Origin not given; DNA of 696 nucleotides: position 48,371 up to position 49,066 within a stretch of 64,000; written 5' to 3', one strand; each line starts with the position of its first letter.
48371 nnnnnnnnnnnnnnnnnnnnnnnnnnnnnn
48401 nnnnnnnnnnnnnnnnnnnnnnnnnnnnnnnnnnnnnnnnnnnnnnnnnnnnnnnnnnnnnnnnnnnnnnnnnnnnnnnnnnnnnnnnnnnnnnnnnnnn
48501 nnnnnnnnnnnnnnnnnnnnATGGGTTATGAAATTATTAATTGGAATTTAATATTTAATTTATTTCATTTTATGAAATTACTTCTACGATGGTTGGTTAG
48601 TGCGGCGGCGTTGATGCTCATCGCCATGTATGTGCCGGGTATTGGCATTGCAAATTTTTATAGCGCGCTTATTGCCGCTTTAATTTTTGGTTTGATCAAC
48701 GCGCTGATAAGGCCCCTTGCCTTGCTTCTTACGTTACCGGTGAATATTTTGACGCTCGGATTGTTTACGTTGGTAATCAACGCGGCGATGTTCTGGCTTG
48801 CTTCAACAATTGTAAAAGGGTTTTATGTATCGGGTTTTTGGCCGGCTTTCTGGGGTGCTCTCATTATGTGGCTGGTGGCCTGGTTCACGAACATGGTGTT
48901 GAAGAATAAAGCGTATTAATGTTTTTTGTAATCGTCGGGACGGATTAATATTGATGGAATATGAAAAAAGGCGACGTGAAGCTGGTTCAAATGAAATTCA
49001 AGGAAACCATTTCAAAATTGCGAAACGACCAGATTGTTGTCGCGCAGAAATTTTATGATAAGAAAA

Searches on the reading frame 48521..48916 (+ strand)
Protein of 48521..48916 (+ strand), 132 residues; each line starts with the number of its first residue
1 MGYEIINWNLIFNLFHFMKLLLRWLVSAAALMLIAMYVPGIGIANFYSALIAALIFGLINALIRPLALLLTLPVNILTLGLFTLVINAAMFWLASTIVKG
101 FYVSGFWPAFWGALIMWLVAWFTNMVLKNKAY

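Call 68: search_protein_families(library=pfam, proteins=[window:48521-48916:+], max_evalue=0.001)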
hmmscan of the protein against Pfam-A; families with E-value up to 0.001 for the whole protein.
window:48521-48916:+ (132 aa): 1 family
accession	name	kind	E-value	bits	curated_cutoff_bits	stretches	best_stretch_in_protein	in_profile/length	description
PF04020.18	Phage_holin_4_2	-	3.4e-36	124.5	28.8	1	18-122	1-105/105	Mycobacterial 4 TMS phage holin, superfamily IV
